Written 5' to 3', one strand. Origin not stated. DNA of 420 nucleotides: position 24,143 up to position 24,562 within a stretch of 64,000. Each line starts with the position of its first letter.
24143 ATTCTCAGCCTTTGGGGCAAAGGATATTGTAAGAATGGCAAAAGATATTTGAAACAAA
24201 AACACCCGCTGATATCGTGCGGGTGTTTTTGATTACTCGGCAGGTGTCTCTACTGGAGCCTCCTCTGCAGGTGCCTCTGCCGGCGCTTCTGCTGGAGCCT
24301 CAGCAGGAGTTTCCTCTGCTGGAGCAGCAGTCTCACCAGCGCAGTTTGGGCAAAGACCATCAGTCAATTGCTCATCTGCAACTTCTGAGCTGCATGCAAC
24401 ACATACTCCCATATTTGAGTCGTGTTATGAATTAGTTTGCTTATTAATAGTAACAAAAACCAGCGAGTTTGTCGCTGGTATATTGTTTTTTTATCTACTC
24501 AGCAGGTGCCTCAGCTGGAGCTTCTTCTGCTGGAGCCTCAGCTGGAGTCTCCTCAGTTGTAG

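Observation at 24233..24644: Two tandem small acidic Pro-Ala-Glu-repeat proteins next to tRNA-Lys, missed by the ORF track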

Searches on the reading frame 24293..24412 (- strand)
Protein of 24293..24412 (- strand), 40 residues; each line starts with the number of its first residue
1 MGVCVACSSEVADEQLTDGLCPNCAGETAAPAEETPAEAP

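Call 27: find_homologous_proteins(query=A2, max_evalue=1)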
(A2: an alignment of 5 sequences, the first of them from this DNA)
Query A2 (5 sequences) (40 aa, profile of the alignment): 8 proteins with E <= 1 among 532 candidates.
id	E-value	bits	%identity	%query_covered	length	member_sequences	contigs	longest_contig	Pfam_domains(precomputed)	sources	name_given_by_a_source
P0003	3.8e-17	80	53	95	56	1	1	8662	-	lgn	-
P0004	6.9e-17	79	53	95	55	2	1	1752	-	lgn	-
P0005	1.1e-14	72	59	68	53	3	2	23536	-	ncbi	ncbi:MAG: hypothetical protein UU36_C0004G0001, partial [Candidatus Uhrbacteria bacterium GW2011_GWE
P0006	2.2e-14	71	59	85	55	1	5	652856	-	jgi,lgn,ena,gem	jgi:RNA polymerase subunit RPABC4/transcription elongation factor Spt4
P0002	3.2e-14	70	73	65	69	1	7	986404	-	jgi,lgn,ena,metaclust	jgi:small subunit ribosomal protein S2|metaclust:\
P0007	7.8e-11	59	62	85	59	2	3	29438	-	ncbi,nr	ncbi:hypothetical protein KJ673_03380 [Patescibacteria group bacterium]|nr:hypothetical protein [Pat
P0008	1.7e-9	55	71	60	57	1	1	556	-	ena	-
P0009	2.1e-9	55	69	65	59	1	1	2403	-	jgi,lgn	-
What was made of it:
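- Closest known: Spt4 / RpoE'' zinc finger. Same: JGI named one member 'RNA polymerase subunit RPABC4 / Spt4' (call 27).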

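Call 30: find_encoding_contigs(protein=P0006, flank=6000, max_places=3)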
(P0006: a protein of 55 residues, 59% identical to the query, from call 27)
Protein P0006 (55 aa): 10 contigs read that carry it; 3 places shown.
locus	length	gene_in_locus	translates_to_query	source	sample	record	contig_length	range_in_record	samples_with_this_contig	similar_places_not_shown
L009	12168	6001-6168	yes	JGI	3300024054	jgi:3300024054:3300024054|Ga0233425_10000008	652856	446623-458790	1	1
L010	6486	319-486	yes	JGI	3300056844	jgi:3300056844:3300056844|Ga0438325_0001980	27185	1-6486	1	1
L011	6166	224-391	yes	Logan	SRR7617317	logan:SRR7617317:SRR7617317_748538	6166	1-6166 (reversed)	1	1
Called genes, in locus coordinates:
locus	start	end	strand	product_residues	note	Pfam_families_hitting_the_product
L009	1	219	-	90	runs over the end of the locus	PF01016:Ribosomal_L27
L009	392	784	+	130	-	-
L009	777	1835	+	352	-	PF00953:Glycos_transf_4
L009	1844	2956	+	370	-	PF01098:FTSW_RODA_SPOVE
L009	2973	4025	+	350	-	PF03033:Glyco_transf_28, PF04101:Glyco_tran_28_C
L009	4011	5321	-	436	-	PF08245:Mur_ligase_M, PF02875:Mur_ligase_C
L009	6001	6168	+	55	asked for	-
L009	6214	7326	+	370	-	PF20706:GT4-conflict (faint), PF13439:Glyco_transf_4, PF13579:Glyco_trans_4_4, PF00534:Glycos_transf_1, PF13692:Glyco_trans_1_4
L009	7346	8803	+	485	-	PF21799:MurD-like_N (faint), PF08245:Mur_ligase_M, PF02875:Mur_ligase_C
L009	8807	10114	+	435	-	PF08245:Mur_ligase_M, PF02875:Mur_ligase_C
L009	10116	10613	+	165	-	PF03703:bPH_2 (faint)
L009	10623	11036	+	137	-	PF04977:DivIC (weak)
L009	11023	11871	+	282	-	PF13616:Rotamase_3 (weak), PF00639:Rotamase (weak)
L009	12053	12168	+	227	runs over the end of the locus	PF00005:ABC_tran, PF13401:AAA_22 (weak), PF13304:AAA_21 (faint)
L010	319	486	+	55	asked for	-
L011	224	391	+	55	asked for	-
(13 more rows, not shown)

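Call 31: find_encoding_contigs(protein=P0007, flank=6000, max_places=2)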
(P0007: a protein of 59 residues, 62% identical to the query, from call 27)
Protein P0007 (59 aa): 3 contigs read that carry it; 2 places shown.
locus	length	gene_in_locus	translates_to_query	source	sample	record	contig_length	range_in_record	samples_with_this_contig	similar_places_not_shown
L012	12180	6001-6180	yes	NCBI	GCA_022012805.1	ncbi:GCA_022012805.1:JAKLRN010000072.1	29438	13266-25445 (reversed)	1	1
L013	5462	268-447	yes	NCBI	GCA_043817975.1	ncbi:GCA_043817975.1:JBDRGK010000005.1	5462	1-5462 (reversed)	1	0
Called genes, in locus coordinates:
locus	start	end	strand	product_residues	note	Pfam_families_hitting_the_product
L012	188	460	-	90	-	PF01016:Ribosomal_L27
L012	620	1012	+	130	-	-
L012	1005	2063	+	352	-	PF10555:MraY_sig1 (weak), PF00953:Glycos_transf_4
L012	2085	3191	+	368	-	PF01098:FTSW_RODA_SPOVE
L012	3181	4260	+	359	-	PF03033:Glyco_transf_28, PF04101:Glyco_tran_28_C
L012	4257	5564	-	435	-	PF08245:Mur_ligase_M, PF02875:Mur_ligase_C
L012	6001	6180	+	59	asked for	-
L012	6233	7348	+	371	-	PF20706:GT4-conflict (faint), PF13439:Glyco_transf_4, PF13579:Glyco_trans_4_4, PF00534:Glycos_transf_1, PF13692:Glyco_trans_1_4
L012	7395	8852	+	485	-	PF21799:MurD-like_N (weak), PF08245:Mur_ligase_M, PF02875:Mur_ligase_C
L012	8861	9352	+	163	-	-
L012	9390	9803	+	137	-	PF04977:DivIC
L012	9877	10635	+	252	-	PF13616:Rotamase_3 (weak), PF00639:Rotamase (faint)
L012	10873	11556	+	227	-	PF00005:ABC_tran, PF00931:NB-ARC (faint), PF13401:AAA_22 (faint), PF13304:AAA_21 (faint)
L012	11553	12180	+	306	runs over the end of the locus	PF18075:FtsX_ECD, PF02687:FtsX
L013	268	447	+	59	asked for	-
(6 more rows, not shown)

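Call 43: search_protein_representatives(alignment_id=A4)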
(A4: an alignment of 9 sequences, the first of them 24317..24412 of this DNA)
Query: 9 sequences, 32 profile positions. Proteins with E-value up to 0.001 (for the whole library): 12; up to 1e-10: 3; up to 1e-30: 0. The best 12 are listed.
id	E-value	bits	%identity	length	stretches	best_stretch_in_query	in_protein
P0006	4.6e-15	71.0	-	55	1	1-32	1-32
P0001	9.6e-15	70.0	-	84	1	1-31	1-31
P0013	2.0e-11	59.3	-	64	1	1-31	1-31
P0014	2.0e-10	56.1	-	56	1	1-25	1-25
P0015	4.9e-10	54.9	-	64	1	1-29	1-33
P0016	1.1e-07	47.4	-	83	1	1-27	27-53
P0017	1.2e-07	47.2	-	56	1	1-30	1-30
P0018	6.1e-06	41.8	-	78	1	1-31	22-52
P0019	8.1e-06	41.4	-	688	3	4-31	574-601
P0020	3.5e-04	36.2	-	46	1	1-27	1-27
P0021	4.0e-04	36.0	-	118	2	4-25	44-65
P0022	9.0e-04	34.9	-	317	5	14-24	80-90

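Call 53: find_related_loci(query=A4, collection=metagenome_contigs, flank=3000)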
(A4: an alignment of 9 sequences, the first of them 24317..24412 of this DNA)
Query A4 (32 aa) in metagenome_contigs; peptide patterns used: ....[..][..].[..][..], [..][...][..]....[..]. (x = any residue, [..] = any of these).
54 stretches matched a pattern; 9 encode a relative of the query (tblastn E <= 1e-3); 9 distinct loci.
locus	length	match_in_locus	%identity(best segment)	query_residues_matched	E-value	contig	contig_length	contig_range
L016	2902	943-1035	94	1-31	4e-16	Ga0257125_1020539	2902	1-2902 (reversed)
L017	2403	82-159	69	1-26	2e-10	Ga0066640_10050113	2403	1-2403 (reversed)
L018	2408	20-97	73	1-26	5e-10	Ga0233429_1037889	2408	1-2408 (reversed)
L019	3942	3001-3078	73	1-26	6e-10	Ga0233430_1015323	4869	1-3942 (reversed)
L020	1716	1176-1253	69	1-26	9e-10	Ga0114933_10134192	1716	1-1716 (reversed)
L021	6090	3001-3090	63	1-30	2e-9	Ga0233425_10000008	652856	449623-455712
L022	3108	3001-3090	63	1-30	3e-9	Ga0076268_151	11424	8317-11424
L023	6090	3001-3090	63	1-30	3e-9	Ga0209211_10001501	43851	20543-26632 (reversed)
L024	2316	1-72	67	3-26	7e-9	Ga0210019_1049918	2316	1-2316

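Call 54: find_related_loci(query=A4, collection=viral_contigs, flank=3000)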
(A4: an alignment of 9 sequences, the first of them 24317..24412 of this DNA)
Query A4 (32 aa) in viral_contigs; peptide patterns used: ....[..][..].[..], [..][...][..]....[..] (x = any residue, [..] = any of these).
19 stretches matched a pattern, but none encodes a relative of the query by tblastn (E <= 1e-3).
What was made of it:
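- Tried and rejected: The viral contig scan was empty (call 54).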

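Call 65: search_solved_structures(query=A4, max_evalue=10, show_alignments=3)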
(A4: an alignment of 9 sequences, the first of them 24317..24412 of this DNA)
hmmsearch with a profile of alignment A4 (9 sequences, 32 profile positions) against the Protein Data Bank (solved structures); distinct sequences matched with E-value up to 10: 4.
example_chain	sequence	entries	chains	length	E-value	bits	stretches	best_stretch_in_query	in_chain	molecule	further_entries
8yoz_A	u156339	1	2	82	1.2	12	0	20-24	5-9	Transcription factor zinc-finger domain-containing protein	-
9fny_A1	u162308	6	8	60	2.5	11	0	20-24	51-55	RNA-binding protein | Zn-ribbon RNA-binding protein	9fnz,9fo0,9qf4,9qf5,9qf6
3lcz_A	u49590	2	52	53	3.4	10.6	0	18-27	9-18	Inhibitor of TRAP, regulated by T-BOX (Trp) sequence RtpA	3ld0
6yxx_E2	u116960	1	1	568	5.2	10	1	9-28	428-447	DUF4379 domain-containing protein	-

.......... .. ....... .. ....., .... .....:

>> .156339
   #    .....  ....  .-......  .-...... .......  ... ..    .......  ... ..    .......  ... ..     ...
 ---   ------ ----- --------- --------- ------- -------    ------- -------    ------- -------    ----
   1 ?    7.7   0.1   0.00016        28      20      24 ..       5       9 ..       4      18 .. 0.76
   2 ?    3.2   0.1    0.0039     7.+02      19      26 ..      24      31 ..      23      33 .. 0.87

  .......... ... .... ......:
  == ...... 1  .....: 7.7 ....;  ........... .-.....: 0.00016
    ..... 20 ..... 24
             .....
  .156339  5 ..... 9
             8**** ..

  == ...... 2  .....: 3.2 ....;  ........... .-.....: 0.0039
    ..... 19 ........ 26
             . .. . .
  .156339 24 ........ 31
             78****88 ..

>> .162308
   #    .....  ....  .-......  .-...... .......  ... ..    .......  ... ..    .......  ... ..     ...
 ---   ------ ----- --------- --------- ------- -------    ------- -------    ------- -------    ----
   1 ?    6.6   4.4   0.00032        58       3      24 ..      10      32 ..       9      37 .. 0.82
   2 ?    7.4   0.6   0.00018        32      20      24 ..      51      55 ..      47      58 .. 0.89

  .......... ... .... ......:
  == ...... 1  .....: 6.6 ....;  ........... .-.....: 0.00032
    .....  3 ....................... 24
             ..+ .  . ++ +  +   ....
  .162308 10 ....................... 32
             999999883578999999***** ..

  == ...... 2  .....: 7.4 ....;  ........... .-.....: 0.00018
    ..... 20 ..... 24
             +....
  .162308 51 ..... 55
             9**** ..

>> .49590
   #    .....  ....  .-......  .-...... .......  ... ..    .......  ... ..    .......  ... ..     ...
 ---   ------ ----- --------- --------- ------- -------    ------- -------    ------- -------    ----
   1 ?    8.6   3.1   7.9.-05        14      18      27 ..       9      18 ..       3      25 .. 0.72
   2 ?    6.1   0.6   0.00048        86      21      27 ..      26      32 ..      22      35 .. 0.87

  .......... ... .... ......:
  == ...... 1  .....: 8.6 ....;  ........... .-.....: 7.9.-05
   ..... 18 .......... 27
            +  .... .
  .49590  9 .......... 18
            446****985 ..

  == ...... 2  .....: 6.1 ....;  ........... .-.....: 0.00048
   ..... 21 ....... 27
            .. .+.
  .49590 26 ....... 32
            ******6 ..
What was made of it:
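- Tried and rejected: A profile search of PDB sequences gave a best E of 1.2 (call 65).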

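Call 69: find_encoding_contigs(protein=P0020, flank=4000, max_places=2)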
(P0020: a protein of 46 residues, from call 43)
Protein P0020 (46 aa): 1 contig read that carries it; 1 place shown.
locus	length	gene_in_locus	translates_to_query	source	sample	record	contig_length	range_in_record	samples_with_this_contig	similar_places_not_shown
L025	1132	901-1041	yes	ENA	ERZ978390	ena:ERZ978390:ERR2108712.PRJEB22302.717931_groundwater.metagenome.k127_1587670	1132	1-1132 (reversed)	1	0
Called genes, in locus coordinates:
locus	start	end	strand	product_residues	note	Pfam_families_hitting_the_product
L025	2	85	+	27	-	?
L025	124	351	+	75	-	PF07866:DUF1653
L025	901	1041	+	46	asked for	-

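Call 70: find_encoding_contigs(protein=P0017, flank=4000, max_places=2)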
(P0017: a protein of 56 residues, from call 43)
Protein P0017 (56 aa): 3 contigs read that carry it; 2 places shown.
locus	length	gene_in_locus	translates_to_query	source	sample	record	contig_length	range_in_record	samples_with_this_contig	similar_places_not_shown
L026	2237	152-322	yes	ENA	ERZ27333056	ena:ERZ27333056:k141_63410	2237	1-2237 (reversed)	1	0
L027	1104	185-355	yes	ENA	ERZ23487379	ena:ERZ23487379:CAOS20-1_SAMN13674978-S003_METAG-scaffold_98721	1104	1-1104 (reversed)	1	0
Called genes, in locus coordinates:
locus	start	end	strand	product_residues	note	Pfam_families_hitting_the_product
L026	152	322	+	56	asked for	-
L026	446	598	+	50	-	-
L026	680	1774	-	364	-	PF03033:Glyco_transf_28, PF04101:Glyco_tran_28_C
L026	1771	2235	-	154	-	?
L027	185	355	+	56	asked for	-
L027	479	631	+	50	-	-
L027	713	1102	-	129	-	?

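Call 79: search_protein_families(library=pfam, proteins=[P0006, P0003, P0007, P0009], max_evalue=0.1)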
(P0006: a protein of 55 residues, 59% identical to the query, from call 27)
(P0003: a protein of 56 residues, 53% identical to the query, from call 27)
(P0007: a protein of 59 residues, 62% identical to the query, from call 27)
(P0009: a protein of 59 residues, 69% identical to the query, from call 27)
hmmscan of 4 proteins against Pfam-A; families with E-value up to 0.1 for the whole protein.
P0006 (55 aa): 2 families
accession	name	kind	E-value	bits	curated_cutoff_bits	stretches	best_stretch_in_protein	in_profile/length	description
PF06093.19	Spt4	-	0.0043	17.6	25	1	3-27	3-26/77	Spt4/RpoE2 zinc finger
PF08271.17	Zn_Ribbon_TF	-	0.051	13.6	29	0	21-34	3-15/43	TFIIB zinc-binding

P0003 (56 aa): 3 families
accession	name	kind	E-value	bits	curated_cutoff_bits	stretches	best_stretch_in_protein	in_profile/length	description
PF06093.19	Spt4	-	0.00079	19.9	25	1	3-26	3-28/77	Spt4/RpoE2 zinc finger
PF06827.20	zf-FPG_IleRS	-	0.075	13.3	21.3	0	3-24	3-27/30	Zinc finger found in FPG and IleRS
PF14369.11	Zn_ribbon_19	-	0.081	13.5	30.8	0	6-26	7-29/35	zinc-ribbon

P0007 (59 aa): 2 families
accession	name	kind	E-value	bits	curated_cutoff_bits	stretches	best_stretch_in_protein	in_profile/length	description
PF06093.19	Spt4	-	0.037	14.6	25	1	3-26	3-25/77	Spt4/RpoE2 zinc finger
PF06906.16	DUF1272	-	0.068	13.7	25.3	1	4-27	29-50/57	Protein of unknown function (DUF1272)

P0009 (59 aa): 5 families
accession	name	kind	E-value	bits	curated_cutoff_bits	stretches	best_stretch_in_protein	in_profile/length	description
PF07754.17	HVO_2753_ZBP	-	0.046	14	33.2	1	4-25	1-23/46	Small zinc finger protein HVO_2753-like, Zn-binding pocket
PF06093.19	Spt4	-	0.049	14.2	25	1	3-24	3-24/77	Spt4/RpoE2 zinc finger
PF06906.16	DUF1272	-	0.063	13.8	25.3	0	4-27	29-50/57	Protein of unknown function (DUF1272)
PF01155.25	HypA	-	0.071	13.6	28.9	1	3-28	72-96/112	Hydrogenase/urease nickel incorporation, metallochaperone, hypA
PF24042.1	DUF7351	-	0.074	13.2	31.2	1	14-38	62-86/177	Domain of unknown function (DUF7351)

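Call 85: search_protein_families(library=phrogs, proteins=[P0006], max_evalue=1)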
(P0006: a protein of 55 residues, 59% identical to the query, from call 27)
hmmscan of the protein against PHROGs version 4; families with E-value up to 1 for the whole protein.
P0006 (55 aa): 2 families
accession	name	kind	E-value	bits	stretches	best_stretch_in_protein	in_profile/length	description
phrog_31963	-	unknown function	0.056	14.5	1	10-33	8-30/45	-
phrog_36956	-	unknown function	0.19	12.6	1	2-49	55-102/136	-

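Call 86: search_protein_families(library=padloc, proteins=[P0006], max_evalue=1)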
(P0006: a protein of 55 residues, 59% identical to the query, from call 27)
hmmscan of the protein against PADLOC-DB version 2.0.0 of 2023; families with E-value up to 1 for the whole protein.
P0006 (55 aa): 0 families
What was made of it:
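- There is no relative in 2.9 million viral contigs (call 54) and no PHROG hit better than E 0.02, nor any PADLOC hit (calls 85, 86).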

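Call 91: search_protein_families(library=pfam, proteins=[P0019, P0022, P0021], max_evalue=0.01)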
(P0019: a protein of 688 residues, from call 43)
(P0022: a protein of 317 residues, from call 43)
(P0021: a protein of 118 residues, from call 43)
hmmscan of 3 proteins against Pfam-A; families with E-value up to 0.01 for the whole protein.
P0019 (688 aa): 2 families
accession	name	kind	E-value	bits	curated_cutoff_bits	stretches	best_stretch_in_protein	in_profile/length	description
PF00069.31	Pkinase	-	0.0016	18.3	31.7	1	293-400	95-201/263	Protein kinase domain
PF23475.1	zf-Tbcl_FmdE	-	0.0044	16.9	23.2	0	569-598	5-32/35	FmdE treble clef zinc finger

P0022 (317 aa): 11 families
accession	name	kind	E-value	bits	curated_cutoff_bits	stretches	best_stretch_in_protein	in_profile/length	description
PF23612.1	zf-C2H2_ZN142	-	4.2e-23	80.8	27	5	144-169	2-27/27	ZN142 C2H2 zinc finger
PF13909.12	zf-H2C2_5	-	1.3e-21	76.3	27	5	27-51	1-25/26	C2H2-type zinc-finger domain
PF00096.32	zf-C2H2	-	6.8e-18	64.5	25.2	3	57-79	2-23/23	Zinc finger, C2H2 type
PF23320.1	Zn_SUZ12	-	6.4e-17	61.5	28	3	51-81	19-49/70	Polycomb protein SUZ12-like, Zn domain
PF13465.12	zf-H2C2_2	-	7.9e-15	54.7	40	1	42-66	2-25/26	Zinc-finger double domain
PF13894.12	zf-C2H2_4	-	1.8e-12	47.3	27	0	57-79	2-24/24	C2H2-type zinc finger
PF23611.1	zf-C2H2_16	-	6.9e-11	42.3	27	1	86-105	2-21/26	C2H2 zinc finger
PF23223.1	zf-C2H2_ZNF462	-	3.1e-09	36.8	27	1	57-79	5-27/31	Zinc finger protein 462, C2H2 zinc finger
PF12013.13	OrsD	-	4.2e-08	34.1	26.6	0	143-166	89-113/114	Orsellinic acid/F9775 biosynthesis cluster protein D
PF16159.10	FOXP-CC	-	6.6e-05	23.8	28.9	0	142-167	6-31/69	FOXP coiled-coil domain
PF23574.1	zf-C2H2_ZNF142_18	-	0.00062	20.2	27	0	86-108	4-26/35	Zinc finger protein 142 C2H2 domain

P0021 (118 aa): 4 families
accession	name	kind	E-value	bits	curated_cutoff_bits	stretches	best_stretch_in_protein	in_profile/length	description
PF06827.20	zf-FPG_IleRS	-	3.8e-05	23.9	21.3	0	44-66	4-29/30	Zinc finger found in FPG and IleRS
PF18912.6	DZR_2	-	0.00022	21.4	27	1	43-95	9-55/56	Double zinc ribbon domain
PF13423.12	UCH_1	-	0.00097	19.3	22.2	0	33-71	31-69/317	Ubiquitin carboxyl-terminal hydrolase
PF12773.13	DZR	-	0.003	18.1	27.3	0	44-95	1-44/45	Double zinc ribbon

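Call 93: find_encoding_contigs(protein=P0015, flank=4000, max_places=2)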
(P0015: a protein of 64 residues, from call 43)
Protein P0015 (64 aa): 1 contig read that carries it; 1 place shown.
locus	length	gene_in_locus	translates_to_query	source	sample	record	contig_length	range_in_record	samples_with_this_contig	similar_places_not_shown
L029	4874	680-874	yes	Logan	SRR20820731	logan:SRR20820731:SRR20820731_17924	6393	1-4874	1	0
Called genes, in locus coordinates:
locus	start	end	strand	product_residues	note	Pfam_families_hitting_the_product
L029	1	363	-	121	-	?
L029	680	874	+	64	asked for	-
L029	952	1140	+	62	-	-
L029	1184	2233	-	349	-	PF03033:Glyco_transf_28, PF04101:Glyco_tran_28_C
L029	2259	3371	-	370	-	PF01098:FTSW_RODA_SPOVE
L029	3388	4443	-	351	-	PF00953:Glycos_transf_4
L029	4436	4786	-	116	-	-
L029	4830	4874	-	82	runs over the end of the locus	PF01106:NifU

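Call 94: find_encoding_contigs(protein=P0016, flank=4000, max_places=2)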
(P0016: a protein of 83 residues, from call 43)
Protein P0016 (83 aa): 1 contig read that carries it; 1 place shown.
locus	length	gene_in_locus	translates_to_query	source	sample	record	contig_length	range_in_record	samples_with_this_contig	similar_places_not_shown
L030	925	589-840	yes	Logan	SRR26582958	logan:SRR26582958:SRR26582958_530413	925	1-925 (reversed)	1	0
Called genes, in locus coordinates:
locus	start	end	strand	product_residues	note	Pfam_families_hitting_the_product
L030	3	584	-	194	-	?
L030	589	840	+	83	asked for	-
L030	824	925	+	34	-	?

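Call 95: find_encoding_contigs(protein=P0014, flank=4000, max_places=2)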
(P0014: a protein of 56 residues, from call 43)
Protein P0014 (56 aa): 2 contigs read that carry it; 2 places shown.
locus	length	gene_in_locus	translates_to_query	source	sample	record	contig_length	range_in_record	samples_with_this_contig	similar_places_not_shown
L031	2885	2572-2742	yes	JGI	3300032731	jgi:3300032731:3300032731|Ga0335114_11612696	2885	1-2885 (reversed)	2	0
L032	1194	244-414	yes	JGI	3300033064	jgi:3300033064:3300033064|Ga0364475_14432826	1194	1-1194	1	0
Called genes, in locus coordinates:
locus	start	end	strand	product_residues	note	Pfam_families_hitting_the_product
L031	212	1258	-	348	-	PF13592:HTH_33 (weak), PF13358:DDE_3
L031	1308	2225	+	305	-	PF00665:rve, PF13683:rve_3 (weak)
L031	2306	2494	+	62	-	-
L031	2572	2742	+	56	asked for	-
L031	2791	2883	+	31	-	?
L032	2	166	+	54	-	?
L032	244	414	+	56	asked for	-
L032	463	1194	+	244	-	?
